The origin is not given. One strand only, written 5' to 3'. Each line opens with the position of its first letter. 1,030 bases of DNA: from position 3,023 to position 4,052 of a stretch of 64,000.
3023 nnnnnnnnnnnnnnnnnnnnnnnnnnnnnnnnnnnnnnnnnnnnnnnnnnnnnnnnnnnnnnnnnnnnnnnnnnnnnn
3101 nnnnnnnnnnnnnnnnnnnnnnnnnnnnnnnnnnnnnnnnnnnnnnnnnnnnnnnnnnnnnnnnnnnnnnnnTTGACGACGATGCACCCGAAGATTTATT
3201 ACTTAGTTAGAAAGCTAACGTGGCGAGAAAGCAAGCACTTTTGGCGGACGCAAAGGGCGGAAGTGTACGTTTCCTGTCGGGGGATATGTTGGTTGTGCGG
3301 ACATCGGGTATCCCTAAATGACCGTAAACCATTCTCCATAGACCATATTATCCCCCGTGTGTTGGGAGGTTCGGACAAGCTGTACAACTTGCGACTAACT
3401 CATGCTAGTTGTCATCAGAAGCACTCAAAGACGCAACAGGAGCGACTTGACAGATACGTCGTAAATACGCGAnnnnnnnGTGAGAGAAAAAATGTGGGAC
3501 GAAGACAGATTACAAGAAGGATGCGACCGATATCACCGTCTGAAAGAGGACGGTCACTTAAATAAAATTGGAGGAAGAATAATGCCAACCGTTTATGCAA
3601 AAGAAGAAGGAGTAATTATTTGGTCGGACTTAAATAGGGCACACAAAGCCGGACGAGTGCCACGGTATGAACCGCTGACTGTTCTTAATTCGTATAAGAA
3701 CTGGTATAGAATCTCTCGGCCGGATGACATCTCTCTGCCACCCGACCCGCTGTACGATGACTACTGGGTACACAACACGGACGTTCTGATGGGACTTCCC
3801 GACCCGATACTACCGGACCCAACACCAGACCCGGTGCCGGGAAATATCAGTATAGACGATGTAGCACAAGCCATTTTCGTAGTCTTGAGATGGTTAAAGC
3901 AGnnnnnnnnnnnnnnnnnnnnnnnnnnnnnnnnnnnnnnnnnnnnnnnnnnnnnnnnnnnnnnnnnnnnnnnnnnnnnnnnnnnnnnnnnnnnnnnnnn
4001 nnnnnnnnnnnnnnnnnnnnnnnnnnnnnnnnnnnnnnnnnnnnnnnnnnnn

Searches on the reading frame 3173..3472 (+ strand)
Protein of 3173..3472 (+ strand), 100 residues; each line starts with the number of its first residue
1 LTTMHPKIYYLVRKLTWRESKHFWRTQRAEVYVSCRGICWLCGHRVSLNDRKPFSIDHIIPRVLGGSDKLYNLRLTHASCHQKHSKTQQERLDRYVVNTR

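Call 33: search_protein_families(library=pfam, proteins=[window:3173-3472:+], max_evalue=0.01)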
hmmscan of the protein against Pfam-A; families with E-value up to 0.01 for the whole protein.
window:3173-3472:+ (100 aa): 3 families
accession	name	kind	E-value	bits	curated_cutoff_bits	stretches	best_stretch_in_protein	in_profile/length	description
PF01844.29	HNH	-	3.5e-10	40.3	21.4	1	39-86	1-46/47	HNH endonuclease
PF14279.12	HNH_5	-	3.1e-07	30.7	27.5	1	39-92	1-51/56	HNH endonuclease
PF13395.12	HNH_4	-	0.001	19.4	22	1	42-85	4-49/54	HNH endonuclease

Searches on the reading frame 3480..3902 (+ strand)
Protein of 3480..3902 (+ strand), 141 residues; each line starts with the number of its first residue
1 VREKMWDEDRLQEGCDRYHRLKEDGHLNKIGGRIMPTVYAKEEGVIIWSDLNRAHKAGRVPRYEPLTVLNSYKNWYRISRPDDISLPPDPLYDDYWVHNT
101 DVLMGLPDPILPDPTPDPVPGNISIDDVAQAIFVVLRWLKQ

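Call 33: search_protein_families(library=pfam, proteins=[window:3480-3902:+], max_evalue=0.01)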
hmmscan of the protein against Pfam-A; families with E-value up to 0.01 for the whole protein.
window:3480-3902:+ (141 aa): 1 family
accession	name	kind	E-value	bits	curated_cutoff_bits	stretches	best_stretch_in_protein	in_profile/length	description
PF08239.17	SH3_3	-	0.0021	18.7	27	1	54-83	13-43/54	Bacterial SH3 domain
